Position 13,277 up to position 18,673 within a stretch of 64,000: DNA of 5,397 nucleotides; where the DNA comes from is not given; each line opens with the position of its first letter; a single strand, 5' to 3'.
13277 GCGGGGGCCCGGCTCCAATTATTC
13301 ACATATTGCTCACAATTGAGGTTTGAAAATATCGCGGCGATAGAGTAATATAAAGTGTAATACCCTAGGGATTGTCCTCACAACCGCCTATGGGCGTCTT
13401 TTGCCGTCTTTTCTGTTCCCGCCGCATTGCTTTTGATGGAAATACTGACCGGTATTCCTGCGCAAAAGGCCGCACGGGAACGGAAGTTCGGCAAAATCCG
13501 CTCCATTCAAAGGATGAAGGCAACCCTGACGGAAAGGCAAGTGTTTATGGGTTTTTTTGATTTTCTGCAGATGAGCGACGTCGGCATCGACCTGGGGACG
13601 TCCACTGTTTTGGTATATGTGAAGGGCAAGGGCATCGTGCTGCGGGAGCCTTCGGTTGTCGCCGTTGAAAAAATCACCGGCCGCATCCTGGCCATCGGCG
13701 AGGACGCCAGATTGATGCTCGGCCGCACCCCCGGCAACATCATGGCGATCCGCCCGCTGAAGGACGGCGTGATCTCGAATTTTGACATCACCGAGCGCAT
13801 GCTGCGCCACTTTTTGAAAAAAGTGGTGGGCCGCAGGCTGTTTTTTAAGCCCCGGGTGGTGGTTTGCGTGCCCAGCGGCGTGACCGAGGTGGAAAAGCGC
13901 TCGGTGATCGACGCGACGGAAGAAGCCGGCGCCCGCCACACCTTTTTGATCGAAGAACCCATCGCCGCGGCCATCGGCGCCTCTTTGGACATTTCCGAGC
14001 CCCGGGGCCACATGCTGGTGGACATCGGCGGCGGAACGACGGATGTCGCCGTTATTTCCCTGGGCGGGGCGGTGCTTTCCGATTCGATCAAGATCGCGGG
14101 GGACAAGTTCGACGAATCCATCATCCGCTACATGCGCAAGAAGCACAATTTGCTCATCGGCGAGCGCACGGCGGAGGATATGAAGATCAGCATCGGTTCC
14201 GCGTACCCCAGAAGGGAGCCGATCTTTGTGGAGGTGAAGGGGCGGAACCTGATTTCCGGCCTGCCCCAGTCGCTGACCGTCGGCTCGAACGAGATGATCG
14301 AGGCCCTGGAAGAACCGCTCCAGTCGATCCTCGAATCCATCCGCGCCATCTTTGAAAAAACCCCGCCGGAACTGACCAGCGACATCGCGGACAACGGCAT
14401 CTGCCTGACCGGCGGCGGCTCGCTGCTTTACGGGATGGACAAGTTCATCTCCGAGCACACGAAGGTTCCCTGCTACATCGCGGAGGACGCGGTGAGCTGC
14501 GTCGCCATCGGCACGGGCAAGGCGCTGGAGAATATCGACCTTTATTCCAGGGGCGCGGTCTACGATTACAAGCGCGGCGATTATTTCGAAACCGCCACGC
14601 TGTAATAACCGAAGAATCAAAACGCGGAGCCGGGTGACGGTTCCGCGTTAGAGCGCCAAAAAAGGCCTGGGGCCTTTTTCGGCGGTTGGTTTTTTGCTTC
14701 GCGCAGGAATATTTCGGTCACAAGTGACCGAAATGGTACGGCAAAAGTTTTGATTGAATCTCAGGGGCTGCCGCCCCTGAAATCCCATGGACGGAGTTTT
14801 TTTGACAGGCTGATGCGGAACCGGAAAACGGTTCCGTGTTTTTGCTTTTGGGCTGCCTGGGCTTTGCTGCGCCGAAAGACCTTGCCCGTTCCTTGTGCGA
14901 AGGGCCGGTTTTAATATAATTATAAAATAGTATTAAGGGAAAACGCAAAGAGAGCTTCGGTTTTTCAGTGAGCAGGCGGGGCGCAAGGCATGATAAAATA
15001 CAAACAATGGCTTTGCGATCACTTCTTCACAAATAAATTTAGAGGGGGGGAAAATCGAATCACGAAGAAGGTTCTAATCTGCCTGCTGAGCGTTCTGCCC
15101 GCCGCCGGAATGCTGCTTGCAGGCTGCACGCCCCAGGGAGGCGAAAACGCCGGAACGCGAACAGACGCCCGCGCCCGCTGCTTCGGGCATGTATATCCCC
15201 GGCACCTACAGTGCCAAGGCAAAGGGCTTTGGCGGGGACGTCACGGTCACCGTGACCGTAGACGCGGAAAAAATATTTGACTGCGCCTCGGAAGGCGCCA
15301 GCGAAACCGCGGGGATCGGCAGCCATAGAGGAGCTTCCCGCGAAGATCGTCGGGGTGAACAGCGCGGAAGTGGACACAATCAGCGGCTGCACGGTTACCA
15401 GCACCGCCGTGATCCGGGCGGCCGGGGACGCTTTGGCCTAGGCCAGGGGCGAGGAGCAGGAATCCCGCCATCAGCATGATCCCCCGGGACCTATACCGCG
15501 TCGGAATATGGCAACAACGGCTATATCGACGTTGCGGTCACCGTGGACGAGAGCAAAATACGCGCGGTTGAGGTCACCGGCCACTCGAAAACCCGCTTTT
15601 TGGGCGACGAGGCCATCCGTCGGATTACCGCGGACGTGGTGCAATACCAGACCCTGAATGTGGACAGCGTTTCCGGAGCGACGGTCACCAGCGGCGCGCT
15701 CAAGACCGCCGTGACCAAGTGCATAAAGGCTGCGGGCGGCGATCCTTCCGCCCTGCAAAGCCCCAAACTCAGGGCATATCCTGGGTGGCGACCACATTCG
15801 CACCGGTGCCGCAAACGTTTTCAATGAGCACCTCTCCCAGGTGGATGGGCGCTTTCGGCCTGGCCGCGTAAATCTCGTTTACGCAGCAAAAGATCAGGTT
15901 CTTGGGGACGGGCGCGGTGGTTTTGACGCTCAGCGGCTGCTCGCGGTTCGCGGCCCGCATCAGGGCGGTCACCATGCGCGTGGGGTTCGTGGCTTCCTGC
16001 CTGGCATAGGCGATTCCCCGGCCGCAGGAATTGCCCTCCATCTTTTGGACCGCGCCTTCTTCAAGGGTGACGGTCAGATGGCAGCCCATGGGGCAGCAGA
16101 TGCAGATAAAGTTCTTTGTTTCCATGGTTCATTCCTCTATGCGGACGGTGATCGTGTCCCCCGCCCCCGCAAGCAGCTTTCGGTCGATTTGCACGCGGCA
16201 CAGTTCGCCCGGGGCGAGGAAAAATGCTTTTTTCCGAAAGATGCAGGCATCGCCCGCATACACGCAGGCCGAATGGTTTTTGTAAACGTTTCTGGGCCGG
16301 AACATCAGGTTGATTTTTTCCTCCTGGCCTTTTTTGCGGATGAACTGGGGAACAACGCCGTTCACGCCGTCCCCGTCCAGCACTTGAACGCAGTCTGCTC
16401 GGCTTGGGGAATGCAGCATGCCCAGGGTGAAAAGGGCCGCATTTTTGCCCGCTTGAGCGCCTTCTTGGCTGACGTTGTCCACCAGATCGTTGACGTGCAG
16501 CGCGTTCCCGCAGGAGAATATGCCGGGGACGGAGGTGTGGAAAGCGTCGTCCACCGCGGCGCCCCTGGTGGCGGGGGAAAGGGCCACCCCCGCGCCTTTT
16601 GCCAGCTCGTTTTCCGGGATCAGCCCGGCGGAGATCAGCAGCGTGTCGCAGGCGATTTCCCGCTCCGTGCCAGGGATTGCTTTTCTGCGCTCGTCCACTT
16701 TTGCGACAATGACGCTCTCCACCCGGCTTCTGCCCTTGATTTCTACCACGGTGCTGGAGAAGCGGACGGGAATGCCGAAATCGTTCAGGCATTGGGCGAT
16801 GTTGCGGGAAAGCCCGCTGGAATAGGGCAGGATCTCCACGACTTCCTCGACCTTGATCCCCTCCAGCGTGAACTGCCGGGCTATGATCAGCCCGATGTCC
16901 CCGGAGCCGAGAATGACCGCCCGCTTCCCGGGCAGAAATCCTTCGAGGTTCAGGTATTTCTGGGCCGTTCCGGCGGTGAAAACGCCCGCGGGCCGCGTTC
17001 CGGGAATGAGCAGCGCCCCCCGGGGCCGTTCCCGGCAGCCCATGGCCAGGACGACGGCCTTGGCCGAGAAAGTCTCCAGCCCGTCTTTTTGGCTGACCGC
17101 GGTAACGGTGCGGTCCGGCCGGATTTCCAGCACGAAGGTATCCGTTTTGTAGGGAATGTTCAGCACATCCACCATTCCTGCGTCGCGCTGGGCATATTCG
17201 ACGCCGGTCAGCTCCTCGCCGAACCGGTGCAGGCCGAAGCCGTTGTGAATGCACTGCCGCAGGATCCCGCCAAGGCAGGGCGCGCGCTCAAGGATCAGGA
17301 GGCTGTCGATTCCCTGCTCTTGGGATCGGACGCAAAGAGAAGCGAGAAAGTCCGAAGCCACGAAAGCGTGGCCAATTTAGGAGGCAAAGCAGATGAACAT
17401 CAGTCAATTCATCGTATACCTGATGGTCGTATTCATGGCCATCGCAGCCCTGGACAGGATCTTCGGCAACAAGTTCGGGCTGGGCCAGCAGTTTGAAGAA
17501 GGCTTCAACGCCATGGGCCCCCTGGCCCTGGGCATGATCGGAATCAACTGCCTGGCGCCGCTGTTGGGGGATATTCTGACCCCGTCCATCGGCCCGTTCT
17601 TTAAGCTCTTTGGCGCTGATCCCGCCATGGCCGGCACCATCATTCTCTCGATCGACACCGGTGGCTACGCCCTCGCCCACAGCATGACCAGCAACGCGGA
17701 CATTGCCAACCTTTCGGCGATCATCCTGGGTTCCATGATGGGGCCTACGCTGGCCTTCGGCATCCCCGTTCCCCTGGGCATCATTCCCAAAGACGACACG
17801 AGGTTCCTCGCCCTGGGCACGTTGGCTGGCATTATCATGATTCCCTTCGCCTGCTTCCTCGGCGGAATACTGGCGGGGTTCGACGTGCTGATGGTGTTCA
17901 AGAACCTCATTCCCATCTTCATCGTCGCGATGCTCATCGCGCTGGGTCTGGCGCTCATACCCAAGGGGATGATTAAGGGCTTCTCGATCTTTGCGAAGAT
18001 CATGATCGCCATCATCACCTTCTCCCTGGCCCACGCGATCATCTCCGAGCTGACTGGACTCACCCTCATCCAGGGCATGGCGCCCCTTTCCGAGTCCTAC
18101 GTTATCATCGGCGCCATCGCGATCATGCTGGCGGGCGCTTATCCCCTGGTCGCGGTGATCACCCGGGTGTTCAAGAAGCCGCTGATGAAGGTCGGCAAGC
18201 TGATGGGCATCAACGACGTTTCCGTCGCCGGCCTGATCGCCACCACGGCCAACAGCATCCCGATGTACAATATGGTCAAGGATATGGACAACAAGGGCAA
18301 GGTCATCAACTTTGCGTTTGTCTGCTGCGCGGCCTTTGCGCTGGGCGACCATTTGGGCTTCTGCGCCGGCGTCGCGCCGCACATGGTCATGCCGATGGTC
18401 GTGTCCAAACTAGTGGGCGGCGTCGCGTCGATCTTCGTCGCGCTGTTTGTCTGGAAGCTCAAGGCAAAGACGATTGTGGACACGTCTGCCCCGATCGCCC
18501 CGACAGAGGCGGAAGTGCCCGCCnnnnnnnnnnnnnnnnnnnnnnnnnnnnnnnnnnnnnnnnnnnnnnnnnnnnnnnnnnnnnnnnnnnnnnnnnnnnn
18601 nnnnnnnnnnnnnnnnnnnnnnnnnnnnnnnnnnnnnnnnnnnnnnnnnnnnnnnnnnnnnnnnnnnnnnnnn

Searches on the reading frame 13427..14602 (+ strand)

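Call 12: search_protein_families(library=pfam, proteins=[window:13427-14602:+], max_evalue=0.001)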
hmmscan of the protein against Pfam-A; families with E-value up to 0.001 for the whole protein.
window:13427-14602:+ (392 aa): 5 families
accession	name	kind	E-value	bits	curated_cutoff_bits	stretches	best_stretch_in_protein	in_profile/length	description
PF06723.19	MreB_Mbl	-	1.1e-141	471.8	27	1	50-372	2-324/327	MreB/Mbl protein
PF00012.26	HSP70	-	1.7e-12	46.8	20.6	1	143-240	135-238/599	Hsp70 protein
PF14450.12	FtsA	-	2.4e-10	41.3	31.8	1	196-354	1-112/127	Cell division protein FtsA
PF00022.25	Actin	-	3.5e-08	32.9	27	1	88-239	46-190/410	Actin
PF11104.14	PilM_2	-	0.00069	19.1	27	0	323-354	276-307/340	Type IV pilus assembly protein PilM;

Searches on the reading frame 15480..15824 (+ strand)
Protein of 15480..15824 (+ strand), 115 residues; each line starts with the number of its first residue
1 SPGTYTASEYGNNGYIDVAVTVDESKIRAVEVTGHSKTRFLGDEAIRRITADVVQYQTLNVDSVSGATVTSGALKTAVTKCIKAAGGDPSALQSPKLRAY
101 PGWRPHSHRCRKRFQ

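Call 13: search_protein_families(library=pfam, proteins=[window:15480-15824:+], max_evalue=0.001)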
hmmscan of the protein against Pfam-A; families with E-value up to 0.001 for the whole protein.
window:15480-15824:+ (115 aa): 1 family
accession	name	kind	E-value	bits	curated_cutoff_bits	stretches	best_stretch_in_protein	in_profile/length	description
PF04205.19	FMN_bind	-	3.2e-13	50.5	22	1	11-83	1-77/77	FMN-binding domain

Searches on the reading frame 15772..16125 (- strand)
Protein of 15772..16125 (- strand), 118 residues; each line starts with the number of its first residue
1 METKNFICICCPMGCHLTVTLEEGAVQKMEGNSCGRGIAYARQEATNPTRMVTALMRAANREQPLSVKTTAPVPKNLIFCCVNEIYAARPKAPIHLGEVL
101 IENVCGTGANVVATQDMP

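Call 13: search_protein_families(library=pfam, proteins=[window:15772-16125:-], max_evalue=0.001)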
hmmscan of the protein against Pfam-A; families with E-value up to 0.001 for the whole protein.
window:15772-16125:- (118 aa): 1 family
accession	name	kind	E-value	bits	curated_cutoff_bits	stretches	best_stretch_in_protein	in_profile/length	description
PF07892.16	DUF1667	-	4.7e-26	91.1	27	1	36-114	2-81/82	Protein of unknown function (DUF1667)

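Call 29: find_encoding_contigs(protein=window:15772-16125:-, flank=6000, max_places=10)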
Protein window:15772-16125:- (118 aa): 1 contig read that carries it; 1 place shown.
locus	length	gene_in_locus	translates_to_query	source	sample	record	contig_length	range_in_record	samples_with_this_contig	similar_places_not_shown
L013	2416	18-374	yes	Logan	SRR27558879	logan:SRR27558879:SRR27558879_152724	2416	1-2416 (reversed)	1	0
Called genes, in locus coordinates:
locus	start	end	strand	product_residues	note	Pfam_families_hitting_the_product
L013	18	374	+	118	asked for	PF07892:DUF1667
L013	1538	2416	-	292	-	?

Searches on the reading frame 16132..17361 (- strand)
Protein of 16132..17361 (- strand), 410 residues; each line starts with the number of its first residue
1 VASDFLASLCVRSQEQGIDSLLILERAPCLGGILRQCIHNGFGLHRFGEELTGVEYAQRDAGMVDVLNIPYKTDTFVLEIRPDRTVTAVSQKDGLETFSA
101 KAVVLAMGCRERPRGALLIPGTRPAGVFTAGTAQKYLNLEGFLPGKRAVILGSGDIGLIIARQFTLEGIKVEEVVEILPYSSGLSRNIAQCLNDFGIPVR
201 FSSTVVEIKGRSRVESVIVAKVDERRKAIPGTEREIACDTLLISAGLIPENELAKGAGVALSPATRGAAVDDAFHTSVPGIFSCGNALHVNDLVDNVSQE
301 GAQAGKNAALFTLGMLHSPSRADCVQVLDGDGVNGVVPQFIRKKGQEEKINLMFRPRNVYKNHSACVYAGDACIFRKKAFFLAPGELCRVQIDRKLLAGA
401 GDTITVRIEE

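Call 13: search_protein_families(library=pfam, proteins=[window:16132-17361:-], max_evalue=0.001)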
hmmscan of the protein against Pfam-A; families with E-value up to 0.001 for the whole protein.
window:16132-17361:- (410 aa): 3 families
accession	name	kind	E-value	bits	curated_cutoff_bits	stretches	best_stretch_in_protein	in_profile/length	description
PF07992.20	Pyr_redox_2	-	2.3e-24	86.8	26.1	1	74-301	72-291/291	Pyridine nucleotide-disulphide oxidoreductase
PF13738.12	Pyr_redox_3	-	4.9e-05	23.2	30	1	49-285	76-305/305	Pyridine nucleotide-disulphide oxidoreductase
PF00070.33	Pyr_redox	-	6.9e-05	23.7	22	1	147-220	1-80/82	Pyridine nucleotide-disulphide oxidoreductase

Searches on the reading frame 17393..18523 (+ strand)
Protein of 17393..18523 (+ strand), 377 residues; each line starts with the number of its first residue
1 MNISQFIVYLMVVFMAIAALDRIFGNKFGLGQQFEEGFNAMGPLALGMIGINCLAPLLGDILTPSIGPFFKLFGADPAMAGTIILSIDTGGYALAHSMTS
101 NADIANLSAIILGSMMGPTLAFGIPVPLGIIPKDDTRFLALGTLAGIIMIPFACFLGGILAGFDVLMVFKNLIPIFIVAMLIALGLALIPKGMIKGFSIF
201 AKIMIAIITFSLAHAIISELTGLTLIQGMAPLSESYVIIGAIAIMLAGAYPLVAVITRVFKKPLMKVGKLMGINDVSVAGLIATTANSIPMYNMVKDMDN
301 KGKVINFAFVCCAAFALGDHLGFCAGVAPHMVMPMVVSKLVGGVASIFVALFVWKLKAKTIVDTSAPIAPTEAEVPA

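Call 13: search_protein_families(library=pfam, proteins=[window:17393-18523:+], max_evalue=0.001)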
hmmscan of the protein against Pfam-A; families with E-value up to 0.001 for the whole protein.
window:17393-18523:+ (377 aa): 1 family
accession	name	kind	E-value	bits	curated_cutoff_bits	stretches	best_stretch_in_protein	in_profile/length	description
PF04346.18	EutH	-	3.7e-134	447.8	25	1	3-352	1-350/351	Ethanolamine utilisation protein, EutH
